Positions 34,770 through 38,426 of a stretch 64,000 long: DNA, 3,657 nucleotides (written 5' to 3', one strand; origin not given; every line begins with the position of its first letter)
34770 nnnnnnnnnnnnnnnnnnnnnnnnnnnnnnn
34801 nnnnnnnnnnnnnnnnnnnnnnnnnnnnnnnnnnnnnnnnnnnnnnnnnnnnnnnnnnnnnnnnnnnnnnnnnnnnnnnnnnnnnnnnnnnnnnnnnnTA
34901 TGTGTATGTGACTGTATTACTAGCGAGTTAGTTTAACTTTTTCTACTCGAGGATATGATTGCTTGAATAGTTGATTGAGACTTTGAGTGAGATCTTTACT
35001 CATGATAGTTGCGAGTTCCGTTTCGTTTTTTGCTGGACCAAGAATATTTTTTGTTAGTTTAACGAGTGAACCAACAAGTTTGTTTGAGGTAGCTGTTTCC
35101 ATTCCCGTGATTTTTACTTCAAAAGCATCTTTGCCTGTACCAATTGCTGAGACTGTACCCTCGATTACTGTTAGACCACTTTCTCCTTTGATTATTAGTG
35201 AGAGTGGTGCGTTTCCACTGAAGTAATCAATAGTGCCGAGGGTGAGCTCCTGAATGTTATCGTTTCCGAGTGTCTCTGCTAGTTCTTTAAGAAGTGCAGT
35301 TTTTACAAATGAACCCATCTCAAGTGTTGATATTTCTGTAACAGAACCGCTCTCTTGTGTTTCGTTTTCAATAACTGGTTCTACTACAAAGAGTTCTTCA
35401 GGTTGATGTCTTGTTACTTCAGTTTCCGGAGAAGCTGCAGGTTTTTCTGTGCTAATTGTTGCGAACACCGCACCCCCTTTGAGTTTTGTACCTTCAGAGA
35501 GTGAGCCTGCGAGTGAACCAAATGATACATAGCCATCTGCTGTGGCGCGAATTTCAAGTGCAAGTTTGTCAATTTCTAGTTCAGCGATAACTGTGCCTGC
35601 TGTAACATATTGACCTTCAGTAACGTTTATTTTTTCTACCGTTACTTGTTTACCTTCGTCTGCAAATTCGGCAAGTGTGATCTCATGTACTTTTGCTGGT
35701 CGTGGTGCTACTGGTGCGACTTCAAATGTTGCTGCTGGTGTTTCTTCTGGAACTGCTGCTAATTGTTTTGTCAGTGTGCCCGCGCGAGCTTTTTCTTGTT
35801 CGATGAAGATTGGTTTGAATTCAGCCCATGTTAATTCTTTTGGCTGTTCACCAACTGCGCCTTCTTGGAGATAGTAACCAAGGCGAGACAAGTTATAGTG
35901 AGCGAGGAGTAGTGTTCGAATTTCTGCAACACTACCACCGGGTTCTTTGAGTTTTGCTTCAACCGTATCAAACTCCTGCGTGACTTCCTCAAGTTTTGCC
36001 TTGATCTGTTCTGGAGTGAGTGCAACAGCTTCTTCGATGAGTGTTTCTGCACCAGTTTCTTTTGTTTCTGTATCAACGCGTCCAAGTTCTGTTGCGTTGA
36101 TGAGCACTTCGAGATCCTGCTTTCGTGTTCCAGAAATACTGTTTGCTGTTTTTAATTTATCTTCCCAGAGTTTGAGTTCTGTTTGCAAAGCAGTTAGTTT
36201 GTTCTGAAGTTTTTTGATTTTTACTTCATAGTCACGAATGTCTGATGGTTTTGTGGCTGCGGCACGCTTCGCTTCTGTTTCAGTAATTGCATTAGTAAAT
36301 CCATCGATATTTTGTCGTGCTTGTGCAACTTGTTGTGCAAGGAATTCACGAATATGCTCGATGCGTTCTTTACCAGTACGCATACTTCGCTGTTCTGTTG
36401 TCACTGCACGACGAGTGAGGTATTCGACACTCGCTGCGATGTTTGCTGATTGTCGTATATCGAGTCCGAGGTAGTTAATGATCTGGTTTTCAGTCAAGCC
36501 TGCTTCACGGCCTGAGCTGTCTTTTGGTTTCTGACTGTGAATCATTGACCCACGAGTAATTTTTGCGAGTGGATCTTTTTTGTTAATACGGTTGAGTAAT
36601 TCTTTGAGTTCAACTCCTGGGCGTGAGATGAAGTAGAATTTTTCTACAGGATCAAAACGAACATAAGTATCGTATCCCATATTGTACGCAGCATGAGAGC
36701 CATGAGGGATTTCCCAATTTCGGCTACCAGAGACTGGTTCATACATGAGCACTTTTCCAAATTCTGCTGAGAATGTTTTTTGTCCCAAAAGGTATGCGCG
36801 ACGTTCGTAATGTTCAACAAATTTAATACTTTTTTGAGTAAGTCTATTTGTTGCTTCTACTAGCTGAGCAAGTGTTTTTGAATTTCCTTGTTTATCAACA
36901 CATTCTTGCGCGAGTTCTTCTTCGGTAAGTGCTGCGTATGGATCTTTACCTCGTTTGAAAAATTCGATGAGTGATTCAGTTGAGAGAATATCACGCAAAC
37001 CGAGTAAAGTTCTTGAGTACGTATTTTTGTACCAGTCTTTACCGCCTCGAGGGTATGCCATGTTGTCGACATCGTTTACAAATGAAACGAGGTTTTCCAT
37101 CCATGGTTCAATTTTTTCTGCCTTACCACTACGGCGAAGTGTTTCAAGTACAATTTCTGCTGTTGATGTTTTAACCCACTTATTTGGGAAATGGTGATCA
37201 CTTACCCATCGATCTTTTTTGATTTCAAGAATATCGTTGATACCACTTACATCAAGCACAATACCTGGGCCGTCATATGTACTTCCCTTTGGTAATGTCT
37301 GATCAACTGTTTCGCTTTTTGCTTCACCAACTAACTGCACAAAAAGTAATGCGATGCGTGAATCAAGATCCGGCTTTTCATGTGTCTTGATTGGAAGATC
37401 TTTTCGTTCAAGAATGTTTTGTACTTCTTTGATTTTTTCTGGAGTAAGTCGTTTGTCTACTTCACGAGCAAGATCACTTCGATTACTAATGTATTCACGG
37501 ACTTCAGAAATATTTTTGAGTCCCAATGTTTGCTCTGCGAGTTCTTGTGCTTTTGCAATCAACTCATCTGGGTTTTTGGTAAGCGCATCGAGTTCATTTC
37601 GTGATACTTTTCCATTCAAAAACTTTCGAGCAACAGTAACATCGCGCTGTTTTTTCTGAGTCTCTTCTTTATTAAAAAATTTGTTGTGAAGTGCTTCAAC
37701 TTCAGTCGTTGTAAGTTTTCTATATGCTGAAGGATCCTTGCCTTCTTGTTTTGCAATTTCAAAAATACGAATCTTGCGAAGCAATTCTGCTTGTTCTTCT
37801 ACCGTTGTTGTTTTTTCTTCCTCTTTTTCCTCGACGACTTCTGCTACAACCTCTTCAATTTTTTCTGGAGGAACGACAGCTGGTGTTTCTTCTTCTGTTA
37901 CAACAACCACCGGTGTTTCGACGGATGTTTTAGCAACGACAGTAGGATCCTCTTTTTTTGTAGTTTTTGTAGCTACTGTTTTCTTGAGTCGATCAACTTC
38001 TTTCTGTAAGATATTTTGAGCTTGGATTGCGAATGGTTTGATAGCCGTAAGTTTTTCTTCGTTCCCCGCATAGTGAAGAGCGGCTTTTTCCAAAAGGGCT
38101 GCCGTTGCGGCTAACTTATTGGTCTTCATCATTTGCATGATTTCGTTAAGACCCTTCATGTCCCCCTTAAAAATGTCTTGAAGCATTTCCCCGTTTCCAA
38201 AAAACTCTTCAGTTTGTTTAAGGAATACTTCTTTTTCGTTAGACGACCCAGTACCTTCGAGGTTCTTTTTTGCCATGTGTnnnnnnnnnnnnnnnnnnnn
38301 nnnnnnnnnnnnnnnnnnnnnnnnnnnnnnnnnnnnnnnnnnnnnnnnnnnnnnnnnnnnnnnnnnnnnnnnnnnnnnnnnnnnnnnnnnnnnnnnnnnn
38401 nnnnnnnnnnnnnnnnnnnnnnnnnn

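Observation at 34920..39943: Operon of three unknown cytoplasmic proteins, including a 1118 aa protein with a lipoyl/biotinyl-like barrel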

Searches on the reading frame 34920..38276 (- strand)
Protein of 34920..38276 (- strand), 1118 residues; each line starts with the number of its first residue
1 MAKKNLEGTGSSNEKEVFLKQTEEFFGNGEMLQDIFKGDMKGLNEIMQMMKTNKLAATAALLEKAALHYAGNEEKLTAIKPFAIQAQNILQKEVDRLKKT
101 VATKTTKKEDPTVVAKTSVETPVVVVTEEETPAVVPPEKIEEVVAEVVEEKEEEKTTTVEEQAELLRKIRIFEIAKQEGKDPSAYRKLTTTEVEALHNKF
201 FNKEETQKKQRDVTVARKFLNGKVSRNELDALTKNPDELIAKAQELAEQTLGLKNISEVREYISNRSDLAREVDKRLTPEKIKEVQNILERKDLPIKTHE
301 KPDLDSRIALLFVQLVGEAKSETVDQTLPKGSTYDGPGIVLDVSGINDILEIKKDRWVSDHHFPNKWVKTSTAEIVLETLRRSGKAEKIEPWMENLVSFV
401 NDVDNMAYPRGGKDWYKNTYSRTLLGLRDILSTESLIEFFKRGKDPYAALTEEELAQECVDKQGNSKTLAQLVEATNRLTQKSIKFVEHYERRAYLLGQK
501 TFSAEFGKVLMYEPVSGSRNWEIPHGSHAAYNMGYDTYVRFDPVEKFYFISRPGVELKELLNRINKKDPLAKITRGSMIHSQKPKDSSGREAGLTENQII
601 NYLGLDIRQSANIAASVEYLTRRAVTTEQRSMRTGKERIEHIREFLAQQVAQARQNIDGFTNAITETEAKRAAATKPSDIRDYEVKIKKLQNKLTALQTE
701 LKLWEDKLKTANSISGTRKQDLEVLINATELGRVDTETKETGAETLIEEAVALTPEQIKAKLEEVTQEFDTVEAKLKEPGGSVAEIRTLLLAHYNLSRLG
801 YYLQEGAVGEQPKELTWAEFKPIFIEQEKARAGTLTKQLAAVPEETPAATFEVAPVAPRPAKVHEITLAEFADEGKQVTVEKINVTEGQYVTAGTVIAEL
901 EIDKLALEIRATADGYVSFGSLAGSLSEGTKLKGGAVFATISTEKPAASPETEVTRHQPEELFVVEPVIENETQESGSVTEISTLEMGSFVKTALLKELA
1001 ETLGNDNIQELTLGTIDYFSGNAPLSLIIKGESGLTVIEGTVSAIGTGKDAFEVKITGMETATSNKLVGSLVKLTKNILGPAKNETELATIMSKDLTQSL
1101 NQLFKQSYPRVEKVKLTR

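Call 3: search_protein_families(library=pfam, proteins=[window:34920-38276:-], max_evalue=1)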
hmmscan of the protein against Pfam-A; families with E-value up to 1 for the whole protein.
window:34920-38276:- (1118 aa): 5 families
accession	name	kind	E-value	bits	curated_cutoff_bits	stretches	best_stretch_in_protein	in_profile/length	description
PF00364.28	Biotin_lipoyl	-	5e-08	33.1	22.1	1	872-918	6-54/73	Biotin-requiring enzyme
PF13533.13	Biotin_lipoyl_2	-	3.4e-05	24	29.8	1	880-901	11-32/32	Biotin-lipoyl like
PF03670.18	UPF0184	-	0.12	13.3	21.5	0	739-790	19-70/83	Uncharacterised protein family (UPF0184)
PF13437.12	HlyD_3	-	0.25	12.5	22.2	0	879-911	9-42/106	HlyD family secretion protein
PF19962.4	EAD9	-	0.3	11.3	25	0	684-712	5-33/62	Effector-associated domain 9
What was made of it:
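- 35442..35693 (-): Lipoyl-type domain (aa about 862-945; Pfam match 872-918) flanked by Ala/Pro-rich linkers. The candidate modified lysine is K904 (codon 35567-35565) in the sequence E-I-D-K-L. PF00364 at 33.1 bits against cut-off 22.1 (call 3).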

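Call 4: search_protein_families(library=ncbifam, proteins=[window:34920-38276:-], max_evalue=1)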
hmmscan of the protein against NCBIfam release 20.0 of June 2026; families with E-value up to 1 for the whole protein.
window:34920-38276:- (1118 aa): 4 families
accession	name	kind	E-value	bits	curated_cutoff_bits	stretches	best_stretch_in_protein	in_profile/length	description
NF004309.0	PRK05704.1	equivalog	2.1e-05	24.1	449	1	864-959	3-94/408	2-oxoglutarate dehydrogenase complex dihydrolipoyllysine-residue succinyltransferase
NF008854.0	PRK11892.1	equivalog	0.00036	19.3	454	1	877-954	16-90/464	pyruvate dehydrogenase complex E1 component subunit beta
NF011457.0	PRK14875.1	equivalog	0.00097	18.2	307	1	862-946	2-82/372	acetoin dehydrogenase dihydrolipoyllysine-residue acetyltransferase subunit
TIGR03124.1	citrate_citX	equivalog_domain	0.016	15.1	105.25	1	1065-1115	22-72/165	citrate lyase holo-[acyl-carrier protein] synthase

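Call 7: search_solved_structures(query=window:34920-38276:-, max_evalue=1, show_alignments=2)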
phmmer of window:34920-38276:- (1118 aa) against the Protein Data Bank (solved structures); distinct sequences matched with E-value up to 1: 1.
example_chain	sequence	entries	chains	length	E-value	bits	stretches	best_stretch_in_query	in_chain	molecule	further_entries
4ct4_A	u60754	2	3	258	0.05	14.8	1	106-216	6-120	CCR4-NOT TRANSCRIPTION COMPLEX SUBUNIT 1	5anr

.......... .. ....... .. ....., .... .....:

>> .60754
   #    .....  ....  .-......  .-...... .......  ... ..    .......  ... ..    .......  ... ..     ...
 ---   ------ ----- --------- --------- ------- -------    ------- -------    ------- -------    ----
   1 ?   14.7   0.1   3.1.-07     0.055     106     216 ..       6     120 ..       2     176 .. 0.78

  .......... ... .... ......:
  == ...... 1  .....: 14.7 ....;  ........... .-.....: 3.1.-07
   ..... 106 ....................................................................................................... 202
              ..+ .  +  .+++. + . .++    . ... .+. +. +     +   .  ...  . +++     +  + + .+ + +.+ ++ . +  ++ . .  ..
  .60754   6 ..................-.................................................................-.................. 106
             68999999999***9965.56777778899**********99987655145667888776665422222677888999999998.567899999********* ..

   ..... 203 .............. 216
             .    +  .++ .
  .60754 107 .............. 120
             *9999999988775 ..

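Call 8: find_homologous_proteins(query=window:34920-38276:-, max_evalue=0.001)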
Query window:34920-38276:- (1118 aa): 3 proteins with E <= 0.001 among 8000 candidates.
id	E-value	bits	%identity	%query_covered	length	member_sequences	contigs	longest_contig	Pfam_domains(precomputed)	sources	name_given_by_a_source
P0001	0.0e+0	2414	100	100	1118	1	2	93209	PF00364.29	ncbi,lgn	-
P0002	5.5e-187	642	40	85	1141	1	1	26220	PF00364.29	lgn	-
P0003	4.1e-7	47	27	32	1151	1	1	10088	-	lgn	-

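Call 10: find_encoding_contigs(protein=P0002, flank=10000)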
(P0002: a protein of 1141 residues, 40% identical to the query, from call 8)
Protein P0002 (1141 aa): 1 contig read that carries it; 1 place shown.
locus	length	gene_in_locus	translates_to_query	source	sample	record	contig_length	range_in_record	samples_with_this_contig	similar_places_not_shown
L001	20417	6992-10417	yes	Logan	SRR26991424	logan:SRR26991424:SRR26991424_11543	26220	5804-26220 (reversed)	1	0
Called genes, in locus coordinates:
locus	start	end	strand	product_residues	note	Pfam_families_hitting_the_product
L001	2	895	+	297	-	?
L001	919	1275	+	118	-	PF01258:zf-dskA_traR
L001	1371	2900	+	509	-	PF13541:ChlI, PF00493:MCM (weak), PF01078:Mg_chelatase, PF07728:AAA_5, PF13335:Mg_chelatase_C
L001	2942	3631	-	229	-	-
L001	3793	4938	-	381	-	PF23446:LysM1_NFP_LYK (faint), PF23473:LysM3_LYK4_5 (faint), PF01476:LysM, PF01551:Peptidase_M23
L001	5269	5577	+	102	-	-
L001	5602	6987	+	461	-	-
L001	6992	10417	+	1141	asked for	PF00364:Biotin_lipoyl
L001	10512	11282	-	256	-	-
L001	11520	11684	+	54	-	-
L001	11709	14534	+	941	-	-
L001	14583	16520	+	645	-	PF00580:UvrD-helicase, PF13245:AAA_19, PF13604:AAA_30 (faint), PF13087:AAA_12 (faint), PF13361:UvrD_C, PF13538:UvrD_C_2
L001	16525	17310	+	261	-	PF00398:RrnaAD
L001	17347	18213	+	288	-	-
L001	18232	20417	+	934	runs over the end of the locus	-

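Call 17: find_encoding_contigs(protein=P0003, flank=10000)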
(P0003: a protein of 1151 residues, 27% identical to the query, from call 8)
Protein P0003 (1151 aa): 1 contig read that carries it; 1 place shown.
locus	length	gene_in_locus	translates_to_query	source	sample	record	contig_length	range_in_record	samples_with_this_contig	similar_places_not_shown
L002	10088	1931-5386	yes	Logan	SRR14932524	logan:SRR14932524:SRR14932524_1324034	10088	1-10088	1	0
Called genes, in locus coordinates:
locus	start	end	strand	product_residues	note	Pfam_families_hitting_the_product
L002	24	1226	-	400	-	PF23446:LysM1_NFP_LYK (faint), PF01476:LysM, PF23473:LysM3_LYK4_5 (faint), PF01476:LysM, PF01551:Peptidase_M23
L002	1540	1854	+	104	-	PF18908:DUF5663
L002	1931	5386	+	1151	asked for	-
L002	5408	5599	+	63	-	-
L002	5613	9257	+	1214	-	-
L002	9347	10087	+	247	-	?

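Call 18: find_encoding_contigs(protein=P0001, flank=10000)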
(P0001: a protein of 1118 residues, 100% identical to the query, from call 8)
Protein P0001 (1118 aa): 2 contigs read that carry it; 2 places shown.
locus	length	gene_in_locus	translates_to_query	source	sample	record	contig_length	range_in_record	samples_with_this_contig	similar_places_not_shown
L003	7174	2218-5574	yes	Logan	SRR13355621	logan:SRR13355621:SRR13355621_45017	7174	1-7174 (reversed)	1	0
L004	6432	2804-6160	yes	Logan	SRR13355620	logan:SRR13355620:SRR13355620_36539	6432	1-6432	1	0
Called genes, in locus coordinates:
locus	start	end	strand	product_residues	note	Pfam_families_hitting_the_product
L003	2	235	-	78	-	?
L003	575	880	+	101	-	PF18908:DUF5663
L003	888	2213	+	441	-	-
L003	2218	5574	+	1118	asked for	PF00364:Biotin_lipoyl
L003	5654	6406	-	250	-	-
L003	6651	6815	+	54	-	-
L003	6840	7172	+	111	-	?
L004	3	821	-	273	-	?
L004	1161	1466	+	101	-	PF18908:DUF5663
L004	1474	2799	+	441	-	-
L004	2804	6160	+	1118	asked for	PF00364:Biotin_lipoyl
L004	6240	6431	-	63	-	?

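Call 20: search_protein_families(library=pfam, proteins=[P0003, P0002, L002:5613-9257:+, L002:5408-5599:+, L002:1540-1854:+], max_evalue=10)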
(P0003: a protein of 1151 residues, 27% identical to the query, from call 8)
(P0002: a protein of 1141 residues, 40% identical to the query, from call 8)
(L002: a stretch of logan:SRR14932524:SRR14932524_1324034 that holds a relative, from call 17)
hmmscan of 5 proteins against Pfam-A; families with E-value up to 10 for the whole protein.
P0003 (1151 aa): 0 families

P0002 (1141 aa): 2 families
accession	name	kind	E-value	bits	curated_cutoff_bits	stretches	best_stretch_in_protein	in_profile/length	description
PF00364.28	Biotin_lipoyl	-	3.7e-11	43.1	22.1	1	881-934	19-73/73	Biotin-requiring enzyme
PF06698.16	DUF1192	-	0.07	13.7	25.5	0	686-719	25-58/58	Protein of unknown function (DUF1192)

L002:5613-9257:+ (1214 aa): 0 families

L002:5408-5599:+ (63 aa): 6 families
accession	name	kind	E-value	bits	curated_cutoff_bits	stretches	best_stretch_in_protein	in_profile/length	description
PF17021.10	Mei5_like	-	0.006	17.1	32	1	14-55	58-99/118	Putative double-strand recombination repair-like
PF13805.11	Pil1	-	0.015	15.3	27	1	9-62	122-175/265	Eisosome component PIL1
PF01231.23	IDO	-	0.024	13.9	26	1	5-56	320-371/412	Indoleamine 2,3-dioxygenase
PF12464.13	Mac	-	0.11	13.2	22.1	1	21-61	9-49/53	Maltose acetyltransferase hexapeptide capping motif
PF14974.11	P_C10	-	0.14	12.6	27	1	32-62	4-34/103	Protein C10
PF19817.4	DUF6300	-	0.19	12.3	27.8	1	8-49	51-92/110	Family of unknown function (DUF6300)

L002:1540-1854:+ (104 aa): 1 family
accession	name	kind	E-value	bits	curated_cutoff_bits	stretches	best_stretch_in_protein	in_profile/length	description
PF18908.5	DUF5663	-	0.0003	21.7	23.7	1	17-94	6-82/84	Protein of unknown function (DUF5663)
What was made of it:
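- On Lipoyl/biotinyl attachment domain (PF00364): P0002 scores 43.1 bits (call 20).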

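Call 67: list_cluster_members(proteins=[L001:5602-6987:+, L005:5070-6332:+, L006:5318-7054:+, L001:5269-5577:+, L005:4724-5032:+, L006:4972-5280:+, L002:1540-1854:+, L007:6409-6723:+])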
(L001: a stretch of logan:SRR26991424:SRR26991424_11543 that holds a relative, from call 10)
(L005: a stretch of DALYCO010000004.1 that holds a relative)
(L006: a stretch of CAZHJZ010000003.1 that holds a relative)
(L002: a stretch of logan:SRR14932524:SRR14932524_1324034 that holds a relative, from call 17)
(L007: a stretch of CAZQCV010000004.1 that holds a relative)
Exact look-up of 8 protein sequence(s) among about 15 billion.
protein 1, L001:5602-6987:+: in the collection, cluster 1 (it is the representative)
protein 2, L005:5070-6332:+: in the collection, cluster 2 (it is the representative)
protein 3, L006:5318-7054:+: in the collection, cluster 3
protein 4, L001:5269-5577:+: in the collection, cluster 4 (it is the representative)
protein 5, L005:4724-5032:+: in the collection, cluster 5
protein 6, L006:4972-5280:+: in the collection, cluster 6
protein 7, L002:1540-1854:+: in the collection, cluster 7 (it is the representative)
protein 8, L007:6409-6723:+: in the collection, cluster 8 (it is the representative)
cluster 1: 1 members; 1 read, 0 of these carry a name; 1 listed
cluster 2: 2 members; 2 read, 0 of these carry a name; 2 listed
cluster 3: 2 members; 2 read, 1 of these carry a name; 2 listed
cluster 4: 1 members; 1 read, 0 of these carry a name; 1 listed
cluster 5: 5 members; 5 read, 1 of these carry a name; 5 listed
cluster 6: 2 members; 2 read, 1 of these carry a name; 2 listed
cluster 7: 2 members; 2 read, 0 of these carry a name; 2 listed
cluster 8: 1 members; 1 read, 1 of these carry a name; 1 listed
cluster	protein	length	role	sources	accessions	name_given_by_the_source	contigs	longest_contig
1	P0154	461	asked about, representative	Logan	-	-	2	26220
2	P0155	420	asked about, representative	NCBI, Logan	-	-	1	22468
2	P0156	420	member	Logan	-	-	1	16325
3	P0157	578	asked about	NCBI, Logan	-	-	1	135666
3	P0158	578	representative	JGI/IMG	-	hypothetical protein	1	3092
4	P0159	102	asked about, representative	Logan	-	-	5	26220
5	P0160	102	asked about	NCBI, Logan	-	-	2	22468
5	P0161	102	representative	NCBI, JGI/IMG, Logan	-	hypothetical protein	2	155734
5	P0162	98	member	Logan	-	-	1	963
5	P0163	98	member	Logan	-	-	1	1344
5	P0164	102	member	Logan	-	-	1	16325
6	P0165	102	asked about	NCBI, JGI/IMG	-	hypothetical protein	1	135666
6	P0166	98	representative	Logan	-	-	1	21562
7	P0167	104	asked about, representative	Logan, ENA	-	-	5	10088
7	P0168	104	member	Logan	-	-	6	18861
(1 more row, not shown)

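Call 76: search_protein_families(library=phrogs, proteins=[window:34920-38276:-], max_evalue=0.01)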
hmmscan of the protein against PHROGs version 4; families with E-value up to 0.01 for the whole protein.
window:34920-38276:- (1118 aa): 0 families

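Call 77: search_protein_families(library=padloc, proteins=[window:34920-38276:-], max_evalue=0.01)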
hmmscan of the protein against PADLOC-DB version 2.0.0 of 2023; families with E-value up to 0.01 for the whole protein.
window:34920-38276:- (1118 aa): 0 families

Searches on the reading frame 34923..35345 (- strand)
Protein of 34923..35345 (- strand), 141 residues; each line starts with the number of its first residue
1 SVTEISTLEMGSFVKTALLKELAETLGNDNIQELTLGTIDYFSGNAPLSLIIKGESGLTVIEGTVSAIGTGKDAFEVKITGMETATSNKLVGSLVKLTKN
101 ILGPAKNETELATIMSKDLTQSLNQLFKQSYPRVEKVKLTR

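Call 85: search_solved_structures(query=A7, max_evalue=10)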
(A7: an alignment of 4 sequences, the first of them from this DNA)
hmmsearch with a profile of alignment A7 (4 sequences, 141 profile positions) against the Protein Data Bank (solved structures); distinct sequences matched with E-value up to 10: 12.
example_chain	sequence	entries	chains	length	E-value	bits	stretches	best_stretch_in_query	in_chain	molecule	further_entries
9axt_BS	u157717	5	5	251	0.28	14.5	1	23-99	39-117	Large ribosomal subunit protein uL30C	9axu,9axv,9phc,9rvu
4zr7_A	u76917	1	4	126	0.64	13.3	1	72-130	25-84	Sensor histidine kinase ResE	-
6p22_A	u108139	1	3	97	0.83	12.9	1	54-99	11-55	CHIMERA OF CENTRAL SPIKE PROTEINS GP5 FROM PHAGE T4 AND PVC8 FROM PVC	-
4jiw_A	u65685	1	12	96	0.84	12.9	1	54-99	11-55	Tail-associated lysozyme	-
2oq3_A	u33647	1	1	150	0.91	12.8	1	54-122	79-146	Mannitol-specific cryptic phosphotransferase enzyme IIA component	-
4osd_A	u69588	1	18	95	0.95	12.8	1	54-99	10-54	Tail-associated lysozyme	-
4ku0_A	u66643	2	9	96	0.95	12.7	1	54-99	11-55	Tail-associated lysozyme | Baseplate central spike complex protein gp5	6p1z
4jj2_A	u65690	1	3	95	0.96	12.7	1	54-99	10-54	Tail-associated lysozyme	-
4jiv_A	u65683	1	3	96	0.98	12.7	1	54-99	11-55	Tail-associated lysozyme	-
3a1m_A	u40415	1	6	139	1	12.7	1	52-99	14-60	chimera of thrombin cleavage site, Tail-associated lysozyme, Fibritin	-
6p20_A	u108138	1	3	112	1.4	12.2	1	54-99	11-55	Baseplate central spike complex protein gp5,PHIKZ164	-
6p2a_A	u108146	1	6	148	3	11.1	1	54-98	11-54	CHIMERA OF BACTERIOPHAGE OBP GP146 AND A T4 GP5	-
